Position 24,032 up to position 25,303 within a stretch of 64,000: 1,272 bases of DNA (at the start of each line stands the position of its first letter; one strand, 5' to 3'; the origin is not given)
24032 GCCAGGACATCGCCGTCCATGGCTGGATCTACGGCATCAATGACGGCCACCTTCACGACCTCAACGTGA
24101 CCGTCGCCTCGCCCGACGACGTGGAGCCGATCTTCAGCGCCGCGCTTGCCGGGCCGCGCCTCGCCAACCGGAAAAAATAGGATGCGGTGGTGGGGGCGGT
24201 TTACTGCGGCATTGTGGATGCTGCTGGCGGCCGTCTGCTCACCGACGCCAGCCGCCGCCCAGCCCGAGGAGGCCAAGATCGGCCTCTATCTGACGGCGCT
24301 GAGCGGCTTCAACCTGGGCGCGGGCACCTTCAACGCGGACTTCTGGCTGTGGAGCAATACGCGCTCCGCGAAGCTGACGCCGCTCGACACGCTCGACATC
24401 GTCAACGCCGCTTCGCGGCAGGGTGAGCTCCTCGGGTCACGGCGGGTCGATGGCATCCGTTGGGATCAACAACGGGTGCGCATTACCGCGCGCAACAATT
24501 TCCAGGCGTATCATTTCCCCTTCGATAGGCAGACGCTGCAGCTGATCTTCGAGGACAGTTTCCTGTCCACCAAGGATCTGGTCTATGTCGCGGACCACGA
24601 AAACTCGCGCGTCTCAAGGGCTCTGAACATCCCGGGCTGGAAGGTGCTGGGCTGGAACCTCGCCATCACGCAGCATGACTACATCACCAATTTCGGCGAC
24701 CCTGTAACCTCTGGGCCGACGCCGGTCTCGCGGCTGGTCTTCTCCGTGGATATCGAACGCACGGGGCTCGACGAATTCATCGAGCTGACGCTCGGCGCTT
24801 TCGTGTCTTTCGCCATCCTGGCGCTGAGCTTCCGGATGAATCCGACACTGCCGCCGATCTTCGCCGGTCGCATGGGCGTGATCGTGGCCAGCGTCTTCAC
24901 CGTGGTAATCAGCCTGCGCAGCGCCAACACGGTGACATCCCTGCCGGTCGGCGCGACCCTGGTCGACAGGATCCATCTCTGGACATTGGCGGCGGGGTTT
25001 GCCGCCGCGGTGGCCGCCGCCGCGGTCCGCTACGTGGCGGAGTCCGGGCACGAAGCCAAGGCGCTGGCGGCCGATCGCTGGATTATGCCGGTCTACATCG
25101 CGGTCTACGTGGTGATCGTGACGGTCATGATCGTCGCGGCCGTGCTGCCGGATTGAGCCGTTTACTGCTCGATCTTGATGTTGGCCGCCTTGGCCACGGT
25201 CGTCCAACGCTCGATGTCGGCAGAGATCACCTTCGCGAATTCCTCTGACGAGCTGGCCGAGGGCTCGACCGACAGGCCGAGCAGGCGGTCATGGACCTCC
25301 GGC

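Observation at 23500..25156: Beta-carbonic anhydrase translationally coupled to a pentameric ligand-gated ion-channel (pLGIC) homologue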

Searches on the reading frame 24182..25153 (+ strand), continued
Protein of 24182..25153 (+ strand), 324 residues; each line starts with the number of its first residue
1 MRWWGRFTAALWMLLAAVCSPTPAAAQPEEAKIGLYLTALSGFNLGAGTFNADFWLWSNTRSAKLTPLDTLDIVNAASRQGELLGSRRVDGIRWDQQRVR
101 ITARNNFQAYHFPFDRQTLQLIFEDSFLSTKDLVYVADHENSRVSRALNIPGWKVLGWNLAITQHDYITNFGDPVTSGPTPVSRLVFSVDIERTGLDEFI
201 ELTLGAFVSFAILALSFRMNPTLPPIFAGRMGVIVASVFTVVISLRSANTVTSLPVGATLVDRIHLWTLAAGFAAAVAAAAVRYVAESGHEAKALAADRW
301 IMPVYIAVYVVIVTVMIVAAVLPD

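Call 65: get_annotated_region(hit=H1, flank=4000)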
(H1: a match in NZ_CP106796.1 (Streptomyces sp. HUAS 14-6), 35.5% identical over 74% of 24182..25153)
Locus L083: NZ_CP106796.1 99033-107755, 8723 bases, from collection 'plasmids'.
description: Streptomyces sp. HUAS 14-6 plasmid punmamed2, complete sequence
organism: Streptomyces sp. HUAS 14-6 (NCBI taxid 2981135)
taxonomy: Bacteria; Actinomycetota; Actinomycetes; Kitasatosporales; Streptomycetaceae; Streptomyces; Streptomyces sp. HUAS 14-6
host: -; source: microorganism,rhizosphere soil; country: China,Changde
typing (MOB-suite, as given by PLSDB): non-mobilizable
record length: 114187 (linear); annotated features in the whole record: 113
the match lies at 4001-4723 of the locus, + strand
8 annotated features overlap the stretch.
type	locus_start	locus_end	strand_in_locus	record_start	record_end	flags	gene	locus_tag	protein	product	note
CDS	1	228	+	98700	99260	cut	-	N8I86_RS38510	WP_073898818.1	CGNR zinc finger domain-containing protein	-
CDS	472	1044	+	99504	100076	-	-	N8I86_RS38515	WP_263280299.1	dihydrofolate reductase family protein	-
CDS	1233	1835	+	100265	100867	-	-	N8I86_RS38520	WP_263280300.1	YdcF family protein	-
CDS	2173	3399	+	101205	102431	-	-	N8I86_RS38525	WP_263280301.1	MFS transporter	GO:0055085 - transmembrane transport [Evidence IEA]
CDS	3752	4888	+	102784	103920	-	-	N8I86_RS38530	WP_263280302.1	hypothetical protein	-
CDS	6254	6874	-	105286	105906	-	-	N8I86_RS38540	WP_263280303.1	hypothetical protein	-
CDS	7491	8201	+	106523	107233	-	-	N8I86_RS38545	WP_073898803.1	hypothetical protein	-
CDS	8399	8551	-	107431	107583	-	-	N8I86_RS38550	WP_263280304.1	hypothetical protein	-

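Call 66: get_annotated_region(hit=H10, flank=4000)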
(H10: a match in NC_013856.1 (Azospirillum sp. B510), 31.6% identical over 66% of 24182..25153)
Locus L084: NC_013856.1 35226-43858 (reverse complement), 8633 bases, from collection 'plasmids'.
description: Azospirillum sp. B510 plasmid pAB510b, complete sequence
organism: Azospirillum sp. B510 (NCBI taxid 137722)
taxonomy: Bacteria; Pseudomonadota; Alphaproteobacteria; Rhodospirillales; Azospirillaceae; Azospirillum; Azospirillum sp. B510
host: -; source: -; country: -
typing (MOB-suite, as given by PLSDB): mobilizable; relaxase MOBP
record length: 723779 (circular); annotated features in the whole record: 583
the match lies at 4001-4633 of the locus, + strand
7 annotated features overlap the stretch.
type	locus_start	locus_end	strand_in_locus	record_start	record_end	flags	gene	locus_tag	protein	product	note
CDS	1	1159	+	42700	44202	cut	-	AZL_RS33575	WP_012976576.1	ATP-binding cassette domain-containing protein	-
CDS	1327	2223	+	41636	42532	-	-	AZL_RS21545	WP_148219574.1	hypothetical protein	-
CDS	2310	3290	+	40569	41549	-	-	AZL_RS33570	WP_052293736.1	MlaA family lipoprotein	-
CDS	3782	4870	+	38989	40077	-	-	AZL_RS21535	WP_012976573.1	hypothetical protein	-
CDS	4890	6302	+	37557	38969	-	-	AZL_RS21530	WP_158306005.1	chemotaxis protein CheW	GO:0006935 - chemotaxis [Evidence IEA]; GO:0007165 - signal transduction [Evidence IEA]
CDS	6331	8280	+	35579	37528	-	-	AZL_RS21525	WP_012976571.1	MCP four helix bundle domain-containing protein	-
CDS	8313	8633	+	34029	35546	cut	-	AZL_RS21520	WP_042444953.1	mechanosensitive ion channel family protein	-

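Call 67: get_annotated_region(hit=H9, flank=4000)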
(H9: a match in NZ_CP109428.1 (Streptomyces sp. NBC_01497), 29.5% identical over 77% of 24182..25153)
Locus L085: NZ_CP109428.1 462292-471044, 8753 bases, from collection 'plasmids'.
description: Streptomyces sp. NBC_01497 plasmid unnamed1, complete sequence
organism: Streptomyces sp. NBC_01497 (NCBI taxid 2903885)
taxonomy: Bacteria; Actinomycetota; Actinomycetes; Kitasatosporales; Streptomycetaceae; Streptomyces; Streptomyces sp. NBC 01497
host: -; source: -; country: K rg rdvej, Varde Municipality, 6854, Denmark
typing (MOB-suite, as given by PLSDB): non-mobilizable; replicon rep_cluster_1910
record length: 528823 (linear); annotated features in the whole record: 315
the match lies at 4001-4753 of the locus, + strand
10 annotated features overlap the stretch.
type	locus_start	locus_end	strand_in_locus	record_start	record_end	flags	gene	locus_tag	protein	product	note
CDS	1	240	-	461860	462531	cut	-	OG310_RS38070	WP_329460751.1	hypothetical protein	-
CDS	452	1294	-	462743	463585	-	-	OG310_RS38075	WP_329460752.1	helix-turn-helix transcriptional regulator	-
CDS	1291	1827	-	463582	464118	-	-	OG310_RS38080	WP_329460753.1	DUF6879 family protein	-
CDS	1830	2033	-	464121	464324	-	-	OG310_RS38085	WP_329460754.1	hypothetical protein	-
CDS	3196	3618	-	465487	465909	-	-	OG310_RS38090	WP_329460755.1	hypothetical protein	-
CDS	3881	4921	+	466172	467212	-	-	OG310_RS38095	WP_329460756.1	hypothetical protein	-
CDS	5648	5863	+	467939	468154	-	-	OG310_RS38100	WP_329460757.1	hypothetical protein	-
CDS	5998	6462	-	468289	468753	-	-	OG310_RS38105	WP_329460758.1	hypothetical protein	-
CDS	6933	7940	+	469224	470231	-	-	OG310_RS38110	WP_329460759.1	hypothetical protein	-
CDS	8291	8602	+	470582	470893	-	-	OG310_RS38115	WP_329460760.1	DUF3846 domain-containing protein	-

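Call 69: find_homologous_proteins(query=A6, max_evalue=1e-40)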
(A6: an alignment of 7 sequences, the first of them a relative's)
Query A6 (7 sequences) (326 aa, profile of the alignment): 85 proteins with E <= 1e-40 among 8000 candidates.
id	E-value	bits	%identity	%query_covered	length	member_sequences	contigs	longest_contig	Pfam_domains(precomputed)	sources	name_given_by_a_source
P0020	7.6e-139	480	100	100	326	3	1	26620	-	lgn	-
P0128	1.5e-131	456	34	96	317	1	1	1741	-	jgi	jgi:hypothetical protein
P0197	5.7e-120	418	37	90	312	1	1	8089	-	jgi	jgi:hypothetical protein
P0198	1.2e-115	404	37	94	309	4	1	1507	-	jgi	-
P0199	8.3e-115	401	39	83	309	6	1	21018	-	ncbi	ncbi:MAG TPA: hypothetical protein VGJ88_08070 [Thermoanaerobaculia bacterium]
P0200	9.5e-115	401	37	96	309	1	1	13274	-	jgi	jgi:hypothetical protein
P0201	1.1e-114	401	39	81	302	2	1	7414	-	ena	-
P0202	4.8e-114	399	38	94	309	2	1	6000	-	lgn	-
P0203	1.5e-113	397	37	88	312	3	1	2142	-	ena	-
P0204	1.5e-112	394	39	83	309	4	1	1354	-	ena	-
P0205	2.7e-110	386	35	94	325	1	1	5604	-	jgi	jgi:hypothetical protein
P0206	3.1e-110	386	37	82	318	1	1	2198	-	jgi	jgi:hypothetical protein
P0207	3.4e-109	383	38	100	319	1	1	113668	-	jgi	jgi:hypothetical protein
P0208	4.1e-106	373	35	95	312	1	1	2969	-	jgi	jgi:hypothetical protein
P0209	4.8e-102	359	33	83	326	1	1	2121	-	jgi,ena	-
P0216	7.7e-87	309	33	93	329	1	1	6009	PF02931.29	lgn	-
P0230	3.9e-82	294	36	94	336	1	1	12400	PF02931.29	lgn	-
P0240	6.5e-80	287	35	98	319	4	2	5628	PF02931.29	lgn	-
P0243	9.6e-79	283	35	94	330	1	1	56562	PF02931.29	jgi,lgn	-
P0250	4.2e-76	274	34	90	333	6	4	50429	PF02931.29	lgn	-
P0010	6.2e-76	274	38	88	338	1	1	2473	-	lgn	-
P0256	4.1e-68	248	34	85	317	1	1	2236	PF02931.29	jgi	-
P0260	6.6e-65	237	32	94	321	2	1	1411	PF02931.29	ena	-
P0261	1.8e-64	236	31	91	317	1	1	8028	PF02931.29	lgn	-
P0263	5.6e-64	234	29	79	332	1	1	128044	PF02931.29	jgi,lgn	-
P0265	8.2e-64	234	33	87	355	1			PF02931.29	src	-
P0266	3.1e-63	232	28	94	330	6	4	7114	PF02931.29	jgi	jgi:hypothetical protein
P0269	3.0e-61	225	29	93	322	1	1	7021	PF02931.29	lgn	-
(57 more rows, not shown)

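Call 70: find_encoding_contigs(protein=P0020, flank=5000, max_places=1)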
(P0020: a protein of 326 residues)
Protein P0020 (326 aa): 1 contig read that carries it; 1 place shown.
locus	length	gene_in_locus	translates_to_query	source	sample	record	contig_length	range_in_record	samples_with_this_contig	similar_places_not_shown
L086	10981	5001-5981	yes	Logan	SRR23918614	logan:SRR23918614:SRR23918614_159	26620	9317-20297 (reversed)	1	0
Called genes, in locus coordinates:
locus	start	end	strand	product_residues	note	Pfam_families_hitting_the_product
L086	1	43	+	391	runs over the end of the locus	PF00149:Metallophos, PF12850:Metallophos_2 (weak)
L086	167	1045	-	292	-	PF00126:HTH_1, PF03466:LysR_substrate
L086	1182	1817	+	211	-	PF00857:Isochorismatase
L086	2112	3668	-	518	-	PF00330:Aconitase, PF00694:Aconitase_C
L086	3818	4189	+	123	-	-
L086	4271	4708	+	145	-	-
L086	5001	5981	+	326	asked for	-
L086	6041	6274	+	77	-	PF04255:DUF433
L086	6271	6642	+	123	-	PF18480:DUF5615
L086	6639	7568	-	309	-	PF01370:Epimerase, PF04321:RmlD_sub_bind, PF16363:GDP_Man_Dehyd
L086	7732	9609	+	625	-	PF13279:4HBT_2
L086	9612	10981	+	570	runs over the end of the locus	-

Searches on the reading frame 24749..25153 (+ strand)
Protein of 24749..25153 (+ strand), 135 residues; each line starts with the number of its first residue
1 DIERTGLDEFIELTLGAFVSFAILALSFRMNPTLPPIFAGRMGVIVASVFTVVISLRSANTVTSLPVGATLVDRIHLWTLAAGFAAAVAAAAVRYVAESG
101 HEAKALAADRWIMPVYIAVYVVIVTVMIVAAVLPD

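Call 80: search_solved_structures(query=A7, max_evalue=10, show_alignments=1)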
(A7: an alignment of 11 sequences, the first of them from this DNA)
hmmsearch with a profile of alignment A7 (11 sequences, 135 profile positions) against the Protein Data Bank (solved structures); distinct sequences matched with E-value up to 10: 2.
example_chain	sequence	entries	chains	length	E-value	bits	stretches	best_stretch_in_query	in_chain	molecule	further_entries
6ren_A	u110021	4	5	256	0.14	15.4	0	42-102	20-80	3fPizza6-SH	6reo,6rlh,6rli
5tt0_A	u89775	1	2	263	0.83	13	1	78-129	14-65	Oxidoreductase, short chain dehydrogenase/reductase family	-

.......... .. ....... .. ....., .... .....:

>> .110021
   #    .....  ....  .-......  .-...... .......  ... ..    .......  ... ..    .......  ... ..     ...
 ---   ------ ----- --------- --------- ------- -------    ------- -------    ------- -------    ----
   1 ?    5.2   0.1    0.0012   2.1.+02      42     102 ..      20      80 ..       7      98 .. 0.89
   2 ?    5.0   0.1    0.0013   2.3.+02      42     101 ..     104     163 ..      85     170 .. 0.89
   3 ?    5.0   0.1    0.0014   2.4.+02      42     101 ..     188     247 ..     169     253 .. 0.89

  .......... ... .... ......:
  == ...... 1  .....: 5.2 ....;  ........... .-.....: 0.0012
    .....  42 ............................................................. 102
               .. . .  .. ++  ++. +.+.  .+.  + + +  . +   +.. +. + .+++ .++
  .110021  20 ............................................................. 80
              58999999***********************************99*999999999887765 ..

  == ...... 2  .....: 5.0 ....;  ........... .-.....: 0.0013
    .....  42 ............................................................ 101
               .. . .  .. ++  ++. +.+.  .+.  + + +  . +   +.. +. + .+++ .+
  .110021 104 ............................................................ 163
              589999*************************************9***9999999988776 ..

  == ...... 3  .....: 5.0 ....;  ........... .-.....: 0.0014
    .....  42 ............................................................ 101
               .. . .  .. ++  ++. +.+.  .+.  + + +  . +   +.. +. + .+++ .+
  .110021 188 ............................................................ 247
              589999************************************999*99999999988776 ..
